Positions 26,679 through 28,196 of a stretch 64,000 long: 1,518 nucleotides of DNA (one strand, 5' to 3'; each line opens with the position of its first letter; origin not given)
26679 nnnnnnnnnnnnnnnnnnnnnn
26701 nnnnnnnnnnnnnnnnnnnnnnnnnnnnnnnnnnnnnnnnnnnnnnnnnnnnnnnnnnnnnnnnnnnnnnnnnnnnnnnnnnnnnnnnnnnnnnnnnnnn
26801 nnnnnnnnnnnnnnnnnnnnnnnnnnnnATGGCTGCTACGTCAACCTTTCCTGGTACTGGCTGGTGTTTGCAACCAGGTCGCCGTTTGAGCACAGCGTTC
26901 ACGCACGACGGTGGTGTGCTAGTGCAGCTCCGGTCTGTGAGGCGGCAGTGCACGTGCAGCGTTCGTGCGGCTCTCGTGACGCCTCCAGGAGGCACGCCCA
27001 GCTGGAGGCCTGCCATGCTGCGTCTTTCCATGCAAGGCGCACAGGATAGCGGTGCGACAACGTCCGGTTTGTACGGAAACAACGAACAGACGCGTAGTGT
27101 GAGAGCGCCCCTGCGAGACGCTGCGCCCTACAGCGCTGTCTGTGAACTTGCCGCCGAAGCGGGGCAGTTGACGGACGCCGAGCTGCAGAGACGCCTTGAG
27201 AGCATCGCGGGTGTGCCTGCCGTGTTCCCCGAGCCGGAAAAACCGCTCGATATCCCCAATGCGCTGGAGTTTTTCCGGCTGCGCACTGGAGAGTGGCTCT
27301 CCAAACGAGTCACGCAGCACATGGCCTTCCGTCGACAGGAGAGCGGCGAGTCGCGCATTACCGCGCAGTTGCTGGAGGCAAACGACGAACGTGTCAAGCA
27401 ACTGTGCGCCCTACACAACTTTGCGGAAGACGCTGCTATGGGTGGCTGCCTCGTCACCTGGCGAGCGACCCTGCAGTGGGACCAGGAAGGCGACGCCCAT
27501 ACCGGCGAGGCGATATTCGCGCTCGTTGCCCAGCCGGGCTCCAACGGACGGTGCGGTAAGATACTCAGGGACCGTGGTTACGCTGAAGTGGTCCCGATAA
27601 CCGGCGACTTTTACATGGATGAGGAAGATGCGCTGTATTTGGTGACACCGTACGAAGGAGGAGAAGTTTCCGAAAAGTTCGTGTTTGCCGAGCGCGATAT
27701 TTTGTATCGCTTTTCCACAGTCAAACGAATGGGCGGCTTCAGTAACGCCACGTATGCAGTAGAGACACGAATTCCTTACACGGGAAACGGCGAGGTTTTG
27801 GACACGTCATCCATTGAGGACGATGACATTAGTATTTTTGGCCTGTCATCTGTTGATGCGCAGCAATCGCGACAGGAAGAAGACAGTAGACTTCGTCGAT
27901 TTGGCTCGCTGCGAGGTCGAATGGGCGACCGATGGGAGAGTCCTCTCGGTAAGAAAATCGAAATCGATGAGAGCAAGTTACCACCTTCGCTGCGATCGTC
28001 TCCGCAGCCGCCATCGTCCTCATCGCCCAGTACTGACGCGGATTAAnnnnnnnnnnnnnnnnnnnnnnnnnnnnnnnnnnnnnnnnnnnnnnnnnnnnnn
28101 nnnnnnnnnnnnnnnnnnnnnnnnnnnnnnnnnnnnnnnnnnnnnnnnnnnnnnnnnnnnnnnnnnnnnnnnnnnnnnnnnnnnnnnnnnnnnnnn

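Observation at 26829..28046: Nuclear gene for a CpcS/CpeS-type phycobilin lyase domain with long N- and C-terminal extensions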

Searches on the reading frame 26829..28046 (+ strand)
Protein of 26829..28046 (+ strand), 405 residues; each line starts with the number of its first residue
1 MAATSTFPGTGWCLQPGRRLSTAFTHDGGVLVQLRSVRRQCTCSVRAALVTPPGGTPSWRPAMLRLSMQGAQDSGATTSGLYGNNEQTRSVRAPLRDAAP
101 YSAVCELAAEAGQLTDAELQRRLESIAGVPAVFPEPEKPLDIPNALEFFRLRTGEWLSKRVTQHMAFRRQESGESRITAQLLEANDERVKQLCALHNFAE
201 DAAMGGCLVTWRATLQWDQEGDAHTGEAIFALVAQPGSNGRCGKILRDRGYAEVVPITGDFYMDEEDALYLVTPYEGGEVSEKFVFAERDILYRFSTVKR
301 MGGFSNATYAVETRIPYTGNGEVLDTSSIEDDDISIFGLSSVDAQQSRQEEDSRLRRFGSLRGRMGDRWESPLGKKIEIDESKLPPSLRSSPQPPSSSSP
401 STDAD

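Call 3: search_protein_families(library=pfam, proteins=[window:26829-28046:+], max_evalue=1)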
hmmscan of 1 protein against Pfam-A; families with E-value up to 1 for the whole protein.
window:26829-28046:+ (405 aa): 1 family
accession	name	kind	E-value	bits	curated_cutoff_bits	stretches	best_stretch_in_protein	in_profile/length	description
PF09367.16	CpeS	-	8.7e-49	166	23.3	1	145-315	2-170/170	CpeS-like protein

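Call 4: search_protein_families(library=ncbifam, proteins=[window:26829-28046:+], max_evalue=1)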
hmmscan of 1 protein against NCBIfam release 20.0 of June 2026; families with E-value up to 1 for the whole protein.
window:26829-28046:+ (405 aa): 0 families

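Call 5: search_solved_structures(query=window:26829-28046:+, max_evalue=1, show_alignments=3)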
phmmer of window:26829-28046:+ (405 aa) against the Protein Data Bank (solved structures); distinct sequences matched with E-value up to 1: 3.
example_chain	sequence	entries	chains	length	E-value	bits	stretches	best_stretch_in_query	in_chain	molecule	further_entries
3bdr_A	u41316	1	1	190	1.4e-32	116.6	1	147-319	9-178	Ycf58 protein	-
4tq2_A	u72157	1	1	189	7.7e-19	71.4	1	143-314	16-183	Putative phycoerythrin lyase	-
2csp_A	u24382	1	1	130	0.37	13.2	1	48-135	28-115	RIM binding protein 2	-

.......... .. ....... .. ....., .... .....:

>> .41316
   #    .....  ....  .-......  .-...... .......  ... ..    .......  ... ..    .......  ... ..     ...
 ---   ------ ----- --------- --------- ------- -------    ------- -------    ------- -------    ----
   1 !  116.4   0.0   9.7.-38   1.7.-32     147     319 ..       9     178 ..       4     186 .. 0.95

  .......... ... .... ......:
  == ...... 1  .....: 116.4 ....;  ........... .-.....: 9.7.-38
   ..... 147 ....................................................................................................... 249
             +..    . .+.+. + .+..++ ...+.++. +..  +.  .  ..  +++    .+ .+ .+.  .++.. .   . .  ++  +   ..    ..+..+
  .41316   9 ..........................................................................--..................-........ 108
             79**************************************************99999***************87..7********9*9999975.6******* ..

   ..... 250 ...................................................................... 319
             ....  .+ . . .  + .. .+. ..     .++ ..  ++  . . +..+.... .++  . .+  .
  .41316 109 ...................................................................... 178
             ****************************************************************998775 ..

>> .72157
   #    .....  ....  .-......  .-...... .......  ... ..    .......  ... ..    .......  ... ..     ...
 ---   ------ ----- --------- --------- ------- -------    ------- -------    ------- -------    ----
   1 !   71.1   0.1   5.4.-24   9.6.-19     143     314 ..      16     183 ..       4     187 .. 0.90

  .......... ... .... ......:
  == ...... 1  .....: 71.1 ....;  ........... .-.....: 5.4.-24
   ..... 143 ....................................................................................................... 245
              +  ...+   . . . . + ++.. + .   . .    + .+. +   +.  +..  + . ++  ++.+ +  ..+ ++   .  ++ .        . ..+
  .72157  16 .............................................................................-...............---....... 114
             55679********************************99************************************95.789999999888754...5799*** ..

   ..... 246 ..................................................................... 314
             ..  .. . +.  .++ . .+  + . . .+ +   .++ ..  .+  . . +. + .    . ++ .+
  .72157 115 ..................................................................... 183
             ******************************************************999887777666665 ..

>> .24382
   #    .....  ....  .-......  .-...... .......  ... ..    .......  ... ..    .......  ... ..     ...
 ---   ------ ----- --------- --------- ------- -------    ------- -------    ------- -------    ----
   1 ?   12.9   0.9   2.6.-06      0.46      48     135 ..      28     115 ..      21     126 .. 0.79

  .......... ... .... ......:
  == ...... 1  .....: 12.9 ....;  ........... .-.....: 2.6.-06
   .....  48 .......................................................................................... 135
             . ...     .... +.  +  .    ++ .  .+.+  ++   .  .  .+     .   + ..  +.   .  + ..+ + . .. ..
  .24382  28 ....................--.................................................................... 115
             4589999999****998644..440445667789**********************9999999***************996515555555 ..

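Call 6: find_homologous_proteins(query=window:26829-28046:+)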
Query window:26829-28046:+ (405 aa): 26 proteins with E <= 0.001 among 8000 candidates.
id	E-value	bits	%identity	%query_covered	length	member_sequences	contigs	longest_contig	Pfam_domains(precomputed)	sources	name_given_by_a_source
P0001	1.4e-270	915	100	100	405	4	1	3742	PF09367.17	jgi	jgi:hypothetical protein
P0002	9.1e-112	392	63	72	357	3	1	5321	PF09367.17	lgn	-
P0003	4.2e-110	387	66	66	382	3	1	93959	PF09367.17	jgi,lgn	jgi:hypothetical protein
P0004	1.2e-71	260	49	62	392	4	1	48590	PF09367.17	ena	-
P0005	3.9e-69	252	49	63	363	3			PF09367.17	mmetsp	mmetsp:Transcript_20127/g.34692 ORF Transcript_20127/g.34692 Transcript_20127/m.34692 type:complete 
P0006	1.8e-64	237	47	64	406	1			PF09367.17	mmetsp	mmetsp:Transcript_5608/g.9863 ORF Transcript_5608/g.9863 Transcript_5608/m.9863 type:complete len:40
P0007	1.2e-63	234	57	45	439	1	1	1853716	PF09367.17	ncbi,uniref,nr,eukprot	ncbi:Phycocyanobilin lyase subunit CpcS [Porphyridium purpureum]|uniref:Phycocyanobilin lyase subuni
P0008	4.3e-59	219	56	47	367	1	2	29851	PF09367.17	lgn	-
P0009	7.3e-59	218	52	51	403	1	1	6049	PF09367.17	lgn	-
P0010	1.7e-58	217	54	48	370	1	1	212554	PF09367.17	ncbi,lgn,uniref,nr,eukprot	ncbi:Chromophore lyase CpcS/CpeS 2 [Gracilariopsis chorda]|uniref:Chromophore lyase CpcS/CpeS 2 n=2 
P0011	2.0e-57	213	43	63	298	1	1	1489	PF09367.17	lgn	-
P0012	1.2e-56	211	48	56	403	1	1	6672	PF09367.17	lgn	-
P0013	1.3e-56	211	50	54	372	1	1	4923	PF09367.17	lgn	-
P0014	4.8e-56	209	58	42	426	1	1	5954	PF09367.17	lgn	-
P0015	5.6e-56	209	57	42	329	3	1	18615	PF09367.17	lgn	-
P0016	9.7e-56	208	51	49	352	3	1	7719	PF09367.17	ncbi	-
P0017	1.0e-55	208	45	65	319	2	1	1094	PF09367.17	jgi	-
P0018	1.4e-55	207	56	44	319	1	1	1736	PF09367.17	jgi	-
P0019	1.6e-55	207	47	59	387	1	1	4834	PF09367.17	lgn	-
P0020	5.9e-55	205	57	43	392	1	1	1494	PF09367.17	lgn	-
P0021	6.9e-55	205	44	61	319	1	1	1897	PF09367.17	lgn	-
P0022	1.0e-54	204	55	43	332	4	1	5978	PF09367.17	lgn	-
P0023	2.3e-54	203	45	65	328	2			PF09367.17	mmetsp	mmetsp:Transcript_23615/g.93278 ORF Transcript_23615/g.93278 Transcript_23615/m.93278 type:complete 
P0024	3.9e-54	203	56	42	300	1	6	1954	PF09367.17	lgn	-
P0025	1.2e-44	171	45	47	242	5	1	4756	PF09367.17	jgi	jgi:CpeS-like protein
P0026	2.4e-44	170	47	42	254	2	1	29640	PF09367.17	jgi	jgi:CpeS-like protein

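Call 8: list_cluster_members(proteins=[P0001, P0002, P0003, P0004])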
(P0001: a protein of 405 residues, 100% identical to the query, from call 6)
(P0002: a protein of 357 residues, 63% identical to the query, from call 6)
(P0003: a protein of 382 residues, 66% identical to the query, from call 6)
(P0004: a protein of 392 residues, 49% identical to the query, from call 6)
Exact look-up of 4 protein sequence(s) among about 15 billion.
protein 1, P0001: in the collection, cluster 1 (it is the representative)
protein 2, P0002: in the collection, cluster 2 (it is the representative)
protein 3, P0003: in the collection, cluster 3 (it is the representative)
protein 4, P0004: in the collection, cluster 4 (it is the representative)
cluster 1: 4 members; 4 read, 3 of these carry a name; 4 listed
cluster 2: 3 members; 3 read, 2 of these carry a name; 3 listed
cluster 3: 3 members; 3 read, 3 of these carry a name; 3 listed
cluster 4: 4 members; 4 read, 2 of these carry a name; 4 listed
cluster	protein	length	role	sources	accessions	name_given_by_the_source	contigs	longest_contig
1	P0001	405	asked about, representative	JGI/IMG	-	hypothetical protein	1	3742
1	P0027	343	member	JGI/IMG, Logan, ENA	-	hypothetical protein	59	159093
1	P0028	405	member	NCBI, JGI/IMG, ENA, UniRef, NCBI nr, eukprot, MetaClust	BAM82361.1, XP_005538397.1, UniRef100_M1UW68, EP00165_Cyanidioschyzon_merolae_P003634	hypothetical protein, conserved [Cyanidioschyzon merolae strain 10D] | Uncharacterized protein n=1 Tax=Cyanidioschyzon merolae (strain NIES-3377 / 10D) ... | XP_005538397.1 hypothetical protein, conserved [Cyanidioschyzon merolae strain 10D]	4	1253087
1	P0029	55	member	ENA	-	-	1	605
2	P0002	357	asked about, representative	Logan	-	-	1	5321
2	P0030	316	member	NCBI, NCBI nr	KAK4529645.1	hypothetical protein CCYA_CCYA02G0502 [Cyanidiococcus yangmingshanensis]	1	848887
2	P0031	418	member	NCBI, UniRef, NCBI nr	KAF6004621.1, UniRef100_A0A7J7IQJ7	hypothetical protein F1559_004798 [Cyanidiococcus yangmingshanensis] | Uncharacterized protein n=1 Tax=Cyanidiococcus yangmingshanensis TaxID=2690220 ...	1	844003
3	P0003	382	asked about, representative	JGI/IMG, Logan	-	hypothetical protein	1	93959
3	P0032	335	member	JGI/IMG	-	hypothetical protein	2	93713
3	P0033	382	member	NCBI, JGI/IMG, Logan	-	hypothetical protein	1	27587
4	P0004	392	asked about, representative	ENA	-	-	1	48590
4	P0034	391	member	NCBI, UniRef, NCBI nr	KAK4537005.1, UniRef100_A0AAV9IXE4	hypothetical protein CDCA_CDCA10G3030 [Cyanidium caldarium] | Uncharacterized protein n=1 Tax=Cyanidium caldarium TaxID=2771 RepID=A0AAV9IXE4_CYACA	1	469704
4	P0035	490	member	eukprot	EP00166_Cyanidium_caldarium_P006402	ctg_94.g60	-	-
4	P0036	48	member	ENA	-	-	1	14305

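Call 11: find_encoding_contigs(protein=P0028, flank=10000, max_places=4)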
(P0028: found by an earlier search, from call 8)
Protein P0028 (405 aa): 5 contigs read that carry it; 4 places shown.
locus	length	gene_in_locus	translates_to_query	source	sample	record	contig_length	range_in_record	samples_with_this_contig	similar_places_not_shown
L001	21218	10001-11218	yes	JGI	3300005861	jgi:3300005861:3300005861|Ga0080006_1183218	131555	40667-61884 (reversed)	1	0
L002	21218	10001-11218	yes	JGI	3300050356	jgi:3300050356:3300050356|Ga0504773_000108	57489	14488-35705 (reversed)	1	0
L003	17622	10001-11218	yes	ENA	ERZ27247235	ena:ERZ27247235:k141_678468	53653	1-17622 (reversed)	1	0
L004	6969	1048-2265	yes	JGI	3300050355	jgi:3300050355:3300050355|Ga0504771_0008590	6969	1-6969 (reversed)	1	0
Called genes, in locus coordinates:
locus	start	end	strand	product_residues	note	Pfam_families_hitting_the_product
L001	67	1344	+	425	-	PF03031:NIF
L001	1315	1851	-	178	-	-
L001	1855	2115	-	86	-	-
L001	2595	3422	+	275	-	PF00561:Abhydrolase_1 (weak), PF02089:Palm_thioest (weak), PF07819:PGAP1 (weak)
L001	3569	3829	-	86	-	-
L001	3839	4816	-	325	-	PF00069:Pkinase, PF07714:PK_Tyr_Ser-Thr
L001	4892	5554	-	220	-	-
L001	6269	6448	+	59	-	-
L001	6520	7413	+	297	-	-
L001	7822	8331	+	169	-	-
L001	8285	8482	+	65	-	-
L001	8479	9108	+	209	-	-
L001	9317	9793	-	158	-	PF01922:SRP19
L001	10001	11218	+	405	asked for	PF09367:CpeS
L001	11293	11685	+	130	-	-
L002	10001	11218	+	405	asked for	PF09367:CpeS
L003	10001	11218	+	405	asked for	PF09367:CpeS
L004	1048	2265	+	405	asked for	PF09367:CpeS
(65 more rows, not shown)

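Call 27: predict_structure(alignment_id=A1)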
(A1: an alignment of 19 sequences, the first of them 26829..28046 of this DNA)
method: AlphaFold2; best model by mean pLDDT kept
length: 405 residues; sequences in the alignment: 19
mean_pLDDT: 65.2   pTM: 0.51
mean pLDDT of the five models: 65.2, 64.7, 62.8, 61.9, 60.4
residues with pLDDT >= 90: 122; 70-90: 75; 50-70: 59; < 50: 149
segments of 3 or more residues with pLDDT < 50: 1-98, 320-329, 337-347, 358-378, 402-405
pLDDT, mean of each block of 10 residues (from residue 1): 31 28 29 32 33 37 31 29 33 42 77 84 77 60 95 91 87 92 97 96 95 81 83 97 91 68 96 89 92 90 81 76 45 47 47 50 37 46 66 55 44
secondary structure, 60 per line:
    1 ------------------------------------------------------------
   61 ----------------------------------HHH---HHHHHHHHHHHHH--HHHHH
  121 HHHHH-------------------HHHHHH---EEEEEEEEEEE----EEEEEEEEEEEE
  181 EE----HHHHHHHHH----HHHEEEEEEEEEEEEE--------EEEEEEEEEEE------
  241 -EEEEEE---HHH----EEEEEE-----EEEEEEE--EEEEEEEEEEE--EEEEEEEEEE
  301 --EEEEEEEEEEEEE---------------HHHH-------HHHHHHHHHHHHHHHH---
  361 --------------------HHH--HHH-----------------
elements in order: H101-113 H116-125 H145-150 E154-164 E169-182 H187-195 E203-215 E224-234 E242-247 E258-263 E269-275 E278-288 E291-300 E303-315 H331-334 H342-357

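Call 31: fold_search(model_id=the predicted structure, library=pdb)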
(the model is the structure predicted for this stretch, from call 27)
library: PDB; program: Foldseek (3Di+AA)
matches with E <= 10: 1782; with E <= 0.001: 21
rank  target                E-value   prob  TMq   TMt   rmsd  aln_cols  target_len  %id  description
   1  3bdr                  1.5e-15  1.00  0.34  0.83   2.2       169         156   33  Crystal structure of fatty acid-binding protein-like Ycf58 from Thermosynecoccus elongatus. Northeast Structural Genomic (released 2007-11-27)
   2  4tq2                  2.9e-15  1.00  0.36  0.75   4.0       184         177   25  Structure of S-type Phycobiliprotein Lyase CPES from Guillardia theta (released 2014-08-13)
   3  2o62_A                4.2e-05  1.00  0.25  0.36   6.3       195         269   16  CRYSTAL STRUCTURE OF A PROTEIN WITH UNKNOWN FUNCTION FROM DUF3598 FAMILY (NPUN_R4044) FROM NOSTOC PUNCTIFORME PCC 7310 (released 2007-02-13)
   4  4ymy                  8.0e-05  1.00  0.27  0.61   5.3       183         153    8  Crystal structure of mutant nitrobindin M75A/H76L/Q96C/M148L/H158A (NB11) from Arabidopsis thaliana (released 2015-12-30)
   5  2a13                  1.3e-04  1.00  0.27  0.61   5.3       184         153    8  X-ray structure of protein from Arabidopsis thaliana AT1G79260 (released 2005-07-12)
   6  8uzl_A                1.6e-04  1.00  0.26  0.60   4.6       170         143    8  Designed Transmembrane beta-barrel- TMB10_163 (released 2024-07-17)
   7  3wje_A                1.9e-04  1.00  0.28  0.62   5.2       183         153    7  Crystal structure of mutant nitrobindin M75W/H76L/Q96C/M148L/H158L (NB6) from Arabidopsis thaliana (released 2014-04-02)
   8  8ah9                  1.9e-04  1.00  0.20  0.54   5.7       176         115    7  De novo retro-aldolase RAbetaB-16.1 (released 2023-08-16)
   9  2fr2                  1.9e-04  1.00  0.21  0.43   9.3       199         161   11  Crystal Structure of Rv2717c from M. tuberculosis (released 2006-01-31)
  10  3wjd                  2.8e-04  1.00  0.27  0.60   4.7       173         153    8  Crystal structure of mutant nitrobindin F44W/M75L/H76L/Q96C/M148L/H158L (NB5) from Arabidopsis thaliana (released 2014-04-02)
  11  2o62_B                3.0e-04  1.00  0.25  0.36   6.5       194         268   14  CRYSTAL STRUCTURE OF A PROTEIN WITH UNKNOWN FUNCTION FROM DUF3598 FAMILY (NPUN_R4044) FROM NOSTOC PUNCTIFORME PCC 7310 (released 2007-02-13)
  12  3wjg                  3.1e-04  1.00  0.27  0.60   4.8       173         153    8  Crystal structure of mutant nitrobindin M75L/H76L/Q96C/M148W/H158L (NB10) from Arabidopsis thaliana (released 2014-04-02)
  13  7sfp                  5.7e-04  1.00  0.26  0.59   4.7       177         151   12  Crystal structure of OssO, a spirocyclase involved in the biosynthesis of ossamycin (released 2022-08-17)
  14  7bbm                  6.1e-04  1.00  0.26  0.60   4.7       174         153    9  Mutant nitrobindin M75L/H76L/Q96C/M148L (NB4H) from Arabidopsis thaliana with cofactor MnPPIX (released 2021-05-26)
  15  5yvf_B                6.8e-04  1.00  0.27  0.33   4.7       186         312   10  Crystal structure of BFA1 (released 2018-08-08)
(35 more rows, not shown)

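Call 56: predict_structure(alignment_id=A4)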
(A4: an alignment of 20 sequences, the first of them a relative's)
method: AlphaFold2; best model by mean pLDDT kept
length: 387 residues; sequences in the alignment: 20
mean_pLDDT: 68.4   pTM: 0.50
mean pLDDT of the five models: 68.4, 67.6, 67.5, 66.7, 64.3
residues with pLDDT >= 90: 126; 70-90: 71; 50-70: 50; < 50: 140
segments of 3 or more residues with pLDDT < 50: 1-4, 6-31, 216-218, 230-257, 259-268, 276-317, 319-329, 331-334
pLDDT, mean of each block of 10 residues (from residue 1): 44 40 39 78 97 92 87 97 95 95 92 72 95 96 63 93 92 92 94 86 93 54 52 40 44 40 45 45 43 42 41 41 45 46 67 77 82 75 52
secondary structure, 60 per line:
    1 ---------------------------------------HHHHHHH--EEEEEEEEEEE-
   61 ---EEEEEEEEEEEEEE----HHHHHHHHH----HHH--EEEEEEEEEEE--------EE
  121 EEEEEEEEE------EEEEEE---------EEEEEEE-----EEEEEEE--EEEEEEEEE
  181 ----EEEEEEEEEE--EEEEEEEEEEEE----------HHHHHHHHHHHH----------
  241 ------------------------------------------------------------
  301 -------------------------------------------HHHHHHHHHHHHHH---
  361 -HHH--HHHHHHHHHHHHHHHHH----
elements in order: H40-46 E49-59 E64-77 H82-90 E100-110 E119-129 E136-141 E151-157 E163-169 E172-180 E185-194 E197-208 H219-230 H344-357 H367-383
